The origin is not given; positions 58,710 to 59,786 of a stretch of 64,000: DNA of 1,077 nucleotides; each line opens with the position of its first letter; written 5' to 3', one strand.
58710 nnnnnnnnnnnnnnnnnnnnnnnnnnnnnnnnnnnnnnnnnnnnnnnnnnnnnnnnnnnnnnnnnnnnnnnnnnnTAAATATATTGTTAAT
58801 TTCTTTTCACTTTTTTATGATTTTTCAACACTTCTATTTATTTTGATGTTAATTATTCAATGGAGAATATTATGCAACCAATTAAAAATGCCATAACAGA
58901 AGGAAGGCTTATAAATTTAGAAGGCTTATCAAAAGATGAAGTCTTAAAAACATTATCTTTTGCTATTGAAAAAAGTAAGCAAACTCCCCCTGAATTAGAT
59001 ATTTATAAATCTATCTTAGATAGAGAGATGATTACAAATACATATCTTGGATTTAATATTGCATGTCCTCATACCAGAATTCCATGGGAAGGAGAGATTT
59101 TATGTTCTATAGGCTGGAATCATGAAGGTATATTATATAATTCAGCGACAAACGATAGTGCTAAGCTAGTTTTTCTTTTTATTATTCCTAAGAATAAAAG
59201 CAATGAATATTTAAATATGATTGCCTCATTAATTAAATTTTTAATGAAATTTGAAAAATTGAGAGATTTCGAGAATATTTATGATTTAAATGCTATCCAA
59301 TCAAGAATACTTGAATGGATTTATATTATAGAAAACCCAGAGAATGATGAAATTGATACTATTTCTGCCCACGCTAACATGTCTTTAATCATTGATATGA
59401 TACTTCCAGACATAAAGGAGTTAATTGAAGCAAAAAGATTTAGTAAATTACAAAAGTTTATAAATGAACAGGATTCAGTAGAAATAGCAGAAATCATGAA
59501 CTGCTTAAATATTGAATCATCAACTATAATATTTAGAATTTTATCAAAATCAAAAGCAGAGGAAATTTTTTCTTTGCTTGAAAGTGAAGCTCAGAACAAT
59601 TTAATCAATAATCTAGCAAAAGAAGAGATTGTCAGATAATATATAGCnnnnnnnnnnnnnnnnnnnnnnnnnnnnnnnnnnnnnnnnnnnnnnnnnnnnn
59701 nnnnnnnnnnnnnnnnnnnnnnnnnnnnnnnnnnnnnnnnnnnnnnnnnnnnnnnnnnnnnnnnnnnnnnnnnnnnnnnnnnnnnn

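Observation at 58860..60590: Decaying mgtE with an N-terminal PTS EIIA(Ntr)-like domain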

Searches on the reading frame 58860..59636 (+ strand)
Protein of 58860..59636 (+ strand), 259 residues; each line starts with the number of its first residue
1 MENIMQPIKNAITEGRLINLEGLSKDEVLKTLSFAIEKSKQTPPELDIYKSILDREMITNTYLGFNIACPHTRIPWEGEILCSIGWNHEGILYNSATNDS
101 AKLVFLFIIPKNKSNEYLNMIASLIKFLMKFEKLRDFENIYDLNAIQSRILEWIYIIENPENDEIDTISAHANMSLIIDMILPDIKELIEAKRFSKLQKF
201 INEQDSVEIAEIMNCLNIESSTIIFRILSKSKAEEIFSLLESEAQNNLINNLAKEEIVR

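Call 3: search_protein_families(library=pfam, proteins=[window:58860-59636:+], max_evalue=0.01)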
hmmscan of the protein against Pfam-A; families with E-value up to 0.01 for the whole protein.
window:58860-59636:+ (259 aa): 2 families
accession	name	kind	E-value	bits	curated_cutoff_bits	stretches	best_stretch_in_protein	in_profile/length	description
PF00359.27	PTS_EIIA_2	-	1.1e-18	68.1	27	1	18-151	10-142/144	Phosphoenolpyruvate-dependent sugar phosphotransferase system, EIIA 2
PF03448.22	MgtE_N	-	1.8e-06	28.9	25.9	1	206-258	3-55/102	MgtE intracellular N domain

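Call 5: find_homologous_proteins(query=window:58860-59636:+, max_evalue=0.001)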
Query window:58860-59636:+ (259 aa): 2 proteins with E <= 0.001 among 1041 candidates.
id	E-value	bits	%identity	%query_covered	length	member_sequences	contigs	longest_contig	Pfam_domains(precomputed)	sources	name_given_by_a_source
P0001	1.5e-158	544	100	98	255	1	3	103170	PF00359.28,PF03448.23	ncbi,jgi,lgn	-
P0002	2.4e-82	294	91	56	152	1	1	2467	PF00359.28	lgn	-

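Call 7: find_encoding_contigs(protein=P0001, flank=5000, max_places=6)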
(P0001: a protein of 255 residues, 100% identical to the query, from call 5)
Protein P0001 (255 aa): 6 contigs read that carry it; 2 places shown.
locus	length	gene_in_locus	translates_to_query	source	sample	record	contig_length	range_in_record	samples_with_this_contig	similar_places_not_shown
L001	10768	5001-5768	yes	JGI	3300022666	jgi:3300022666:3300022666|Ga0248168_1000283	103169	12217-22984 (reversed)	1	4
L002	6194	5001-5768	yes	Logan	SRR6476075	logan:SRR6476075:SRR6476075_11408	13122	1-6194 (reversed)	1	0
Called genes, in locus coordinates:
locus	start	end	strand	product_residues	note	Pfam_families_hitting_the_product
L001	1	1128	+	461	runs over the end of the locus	PF01523:PmbA_TldD_1st, PF19289:PmbA_TldD_3rd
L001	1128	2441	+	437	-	PF19289:PmbA_TldD_3rd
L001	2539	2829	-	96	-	PF00076:RRM_1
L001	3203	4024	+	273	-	PF02517:Rce1-like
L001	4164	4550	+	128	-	PF02537:CRCB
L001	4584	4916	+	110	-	PF02641:DUF190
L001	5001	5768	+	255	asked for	PF00359:PTS_EIIA_2, PF03448:MgtE_N (weak)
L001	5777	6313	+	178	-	PF03448:MgtE_N (weak), PF00571:CBS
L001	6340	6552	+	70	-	-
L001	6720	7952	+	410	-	PF07690:MFS_1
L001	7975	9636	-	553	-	-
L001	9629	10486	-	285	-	PF01882:DUF58, PF13519:VWA_2 (faint)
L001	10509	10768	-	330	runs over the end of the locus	PF20030:bpMoxR, PF07726:AAA_3, PF07728:AAA_5, PF17863:AAA_lid_2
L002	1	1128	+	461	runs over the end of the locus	PF01523:PmbA_TldD_1st, PF19289:PmbA_TldD_3rd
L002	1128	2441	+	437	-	PF19289:PmbA_TldD_3rd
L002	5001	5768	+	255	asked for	PF00359:PTS_EIIA_2, PF03448:MgtE_N (weak)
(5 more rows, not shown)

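Call 8: find_encoding_contigs(protein=P0002, flank=5000, max_places=6)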
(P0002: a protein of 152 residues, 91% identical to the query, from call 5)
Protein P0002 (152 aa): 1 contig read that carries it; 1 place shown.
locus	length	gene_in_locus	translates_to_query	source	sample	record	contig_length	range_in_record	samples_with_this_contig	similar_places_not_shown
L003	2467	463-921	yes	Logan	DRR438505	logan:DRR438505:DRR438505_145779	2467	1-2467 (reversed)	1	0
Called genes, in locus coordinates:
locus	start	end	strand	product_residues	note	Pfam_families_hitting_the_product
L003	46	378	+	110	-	PF02641:DUF190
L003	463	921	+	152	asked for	PF00359:PTS_EIIA_2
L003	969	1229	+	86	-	PF03448:MgtE_N (weak)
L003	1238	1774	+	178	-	PF03448:MgtE_N, PF00571:CBS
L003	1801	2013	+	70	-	-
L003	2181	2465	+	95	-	?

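Call 17: search_protein_representatives(protein=window:58860-59636:+)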
Query: 259 residues. Proteins with E-value up to 0.001 (for the whole library): 1453; up to 1e-10: 69; up to 1e-30: 2. The best 150 are listed.
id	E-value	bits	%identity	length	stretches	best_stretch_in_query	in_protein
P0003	1.3e-33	133.1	84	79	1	5-81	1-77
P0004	5.2e-33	131.1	31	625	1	9-256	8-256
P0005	8.2e-25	104.2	34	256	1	7-160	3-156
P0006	2.4e-24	102.7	32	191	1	6-156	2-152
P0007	9.5e-24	100.8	31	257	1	6-156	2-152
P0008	1.4e-22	96.9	34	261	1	5-156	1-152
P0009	6.7e-22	94.7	34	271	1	7-155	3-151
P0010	1.3e-21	93.8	31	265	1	6-160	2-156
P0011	7.9e-21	91.2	32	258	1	6-155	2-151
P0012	2.5e-20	89.6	31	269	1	6-158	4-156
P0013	5.3e-20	88.5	34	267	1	7-154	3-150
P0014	5.7e-20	88.4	26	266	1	6-165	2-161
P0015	6.2e-20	88.3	31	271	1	6-159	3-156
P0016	1.0e-19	87.6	33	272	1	6-157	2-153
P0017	1.1e-19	87.5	34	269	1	7-154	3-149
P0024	8.6e-18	81.3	31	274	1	5-207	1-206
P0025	2.5e-17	79.7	30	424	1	7-155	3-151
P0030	3.2e-16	76.1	30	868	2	16-130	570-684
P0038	1.2e-14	71.0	71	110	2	166-197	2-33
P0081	6.3e-10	55.5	39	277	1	175-257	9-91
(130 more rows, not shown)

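Call 18: search_protein_families(library=pfam, proteins=[P0004, P0005, P0007, P0008, P0009, P0024, P0025, P0030, P0038, P0081], max_evalue=0.001)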
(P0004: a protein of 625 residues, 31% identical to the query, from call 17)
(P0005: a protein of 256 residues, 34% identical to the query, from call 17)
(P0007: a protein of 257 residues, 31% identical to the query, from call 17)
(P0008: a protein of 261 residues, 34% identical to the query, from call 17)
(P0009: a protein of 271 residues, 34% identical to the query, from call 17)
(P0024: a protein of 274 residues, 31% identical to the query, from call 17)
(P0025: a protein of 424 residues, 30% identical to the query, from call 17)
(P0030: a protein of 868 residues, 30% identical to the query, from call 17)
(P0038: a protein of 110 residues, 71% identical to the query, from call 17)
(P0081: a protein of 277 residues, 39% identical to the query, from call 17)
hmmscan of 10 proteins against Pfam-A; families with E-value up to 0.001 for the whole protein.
P0004 (625 aa): 4 families
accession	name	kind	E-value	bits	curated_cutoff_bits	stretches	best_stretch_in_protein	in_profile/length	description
PF01769.21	MgtE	-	4.2e-35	121.2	27.6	1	493-615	1-125/125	Divalent cation transporter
PF03448.22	MgtE_N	-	1.3e-19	71.1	25.9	1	208-305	5-102/102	MgtE intracellular N domain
PF00359.27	PTS_EIIA_2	-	6.9e-18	65.4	27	1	21-143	14-135/144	Phosphoenolpyruvate-dependent sugar phosphotransferase system, EIIA 2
PF00571.33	CBS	-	3.6e-12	46.9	24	1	371-424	1-54/57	CBS domain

P0005 (256 aa): 1 family
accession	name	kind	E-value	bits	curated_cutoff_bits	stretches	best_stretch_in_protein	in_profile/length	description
PF00359.27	PTS_EIIA_2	-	1.1e-15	58.3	27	1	26-134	19-130/144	Phosphoenolpyruvate-dependent sugar phosphotransferase system, EIIA 2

P0007 (257 aa): 1 family
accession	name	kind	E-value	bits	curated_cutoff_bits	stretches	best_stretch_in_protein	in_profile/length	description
PF00359.27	PTS_EIIA_2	-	4.2e-21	75.9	27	1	16-142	12-137/144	Phosphoenolpyruvate-dependent sugar phosphotransferase system, EIIA 2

P0008 (261 aa): 1 family
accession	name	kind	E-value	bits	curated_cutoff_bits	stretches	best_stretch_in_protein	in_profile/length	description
PF00359.27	PTS_EIIA_2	-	1.2e-18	67.9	27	1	14-147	8-142/144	Phosphoenolpyruvate-dependent sugar phosphotransferase system, EIIA 2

P0009 (271 aa): 1 family
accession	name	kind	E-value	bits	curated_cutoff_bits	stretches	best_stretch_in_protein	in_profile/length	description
PF00359.27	PTS_EIIA_2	-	1e-15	58.4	27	1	43-146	39-141/144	Phosphoenolpyruvate-dependent sugar phosphotransferase system, EIIA 2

P0024 (274 aa): 1 family
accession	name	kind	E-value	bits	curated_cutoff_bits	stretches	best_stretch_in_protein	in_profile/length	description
PF00359.27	PTS_EIIA_2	-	1.1e-15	58.3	27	1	15-148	9-141/144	Phosphoenolpyruvate-dependent sugar phosphotransferase system, EIIA 2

P0025 (424 aa): 2 families
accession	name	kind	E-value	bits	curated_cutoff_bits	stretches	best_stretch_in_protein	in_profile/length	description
PF01895.24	PhoU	-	9e-19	68.1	23.5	2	208-291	3-86/89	PhoU domain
PF00359.27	PTS_EIIA_2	-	7.8e-17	62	27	1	9-146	3-141/144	Phosphoenolpyruvate-dependent sugar phosphotransferase system, EIIA 2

P0030 (868 aa): 2 families
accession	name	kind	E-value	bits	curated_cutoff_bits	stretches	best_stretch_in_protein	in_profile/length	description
PF00359.27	PTS_EIIA_2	-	3.5e-59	199.3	27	2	564-705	2-143/144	Phosphoenolpyruvate-dependent sugar phosphotransferase system, EIIA 2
PF00999.27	Na_H_Exchanger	-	3.6e-30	105.5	26.2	1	41-432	3-373/375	Sodium/hydrogen exchanger, transmembrane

P0038 (110 aa): 1 family
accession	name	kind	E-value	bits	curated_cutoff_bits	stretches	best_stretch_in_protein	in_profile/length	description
PF03448.22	MgtE_N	-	8.4e-14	52.4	25.9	1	30-102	16-88/102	MgtE intracellular N domain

P0081 (277 aa): 1 family
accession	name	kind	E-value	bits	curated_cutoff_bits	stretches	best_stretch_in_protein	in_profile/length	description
PF03448.22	MgtE_N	-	8.6e-24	84.5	25.9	1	41-139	4-102/102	MgtE intracellular N domain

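Call 20: find_encoding_contigs(protein=P0004, flank=6000, max_places=4)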
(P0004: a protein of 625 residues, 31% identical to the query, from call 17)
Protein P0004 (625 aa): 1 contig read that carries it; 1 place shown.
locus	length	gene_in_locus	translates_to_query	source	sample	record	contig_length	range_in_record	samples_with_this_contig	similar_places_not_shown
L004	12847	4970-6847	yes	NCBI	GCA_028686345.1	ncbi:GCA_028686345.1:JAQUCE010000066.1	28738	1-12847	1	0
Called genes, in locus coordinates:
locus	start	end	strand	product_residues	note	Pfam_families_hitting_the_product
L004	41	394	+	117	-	-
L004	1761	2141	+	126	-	-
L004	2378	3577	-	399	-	PF00365:PFK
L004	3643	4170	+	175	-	PF05258:DciA (weak)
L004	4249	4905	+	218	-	PF02589:LUD_dom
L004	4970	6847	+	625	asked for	PF00359:PTS_EIIA_2, PF03448:MgtE_N, PF00571:CBS (weak), PF01769:MgtE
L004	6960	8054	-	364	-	PF03462:PCRF, PF00472:RF-1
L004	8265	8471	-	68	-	PF01197:Ribosomal_L31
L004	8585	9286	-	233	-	PF00590:TP_methylase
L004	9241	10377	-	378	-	PF13167:GTP-bdg_N, PF16360:GTP-bdg_M, PF03193:RsgA_GTPase (faint), PF01926:MMR_HSR1, PF02421:FeoB_N (weak), PF16897:MMR_HSR1_Xtn (weak)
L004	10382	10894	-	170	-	PF04390:LptE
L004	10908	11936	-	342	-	PF13428:TPR_14 (faint), PF13432:TPR_16 (faint), PF13525:YfiO (weak), PF13174:TPR_6 (weak)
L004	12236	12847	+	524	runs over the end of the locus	PF00389:2-Hacid_dh, PF07991:KARI_N (faint), PF03446:NAD_binding_2 (faint), PF02826:2-Hacid_dh_C, PF01842:ACT (weak)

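Call 21: find_encoding_contigs(protein=P0038, flank=6000, max_places=4)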
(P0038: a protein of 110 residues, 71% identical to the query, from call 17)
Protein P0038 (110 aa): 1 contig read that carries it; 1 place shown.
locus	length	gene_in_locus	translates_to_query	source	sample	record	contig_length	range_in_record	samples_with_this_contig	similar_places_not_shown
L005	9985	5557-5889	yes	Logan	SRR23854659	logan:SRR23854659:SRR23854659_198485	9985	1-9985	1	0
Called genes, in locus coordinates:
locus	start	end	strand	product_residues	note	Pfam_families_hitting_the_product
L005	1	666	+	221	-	?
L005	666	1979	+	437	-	PF19289:PmbA_TldD_3rd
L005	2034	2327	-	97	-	PF00076:RRM_1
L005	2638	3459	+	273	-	PF02517:Rce1-like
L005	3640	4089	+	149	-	PF09719:C_GCAxxG_C_C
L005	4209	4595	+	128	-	PF02537:CRCB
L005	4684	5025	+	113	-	PF02641:DUF190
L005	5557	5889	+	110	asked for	PF03448:MgtE_N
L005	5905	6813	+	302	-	PF00571:CBS (weak), PF01769:MgtE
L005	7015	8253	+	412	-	PF07690:MFS_1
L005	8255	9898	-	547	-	-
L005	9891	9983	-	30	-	?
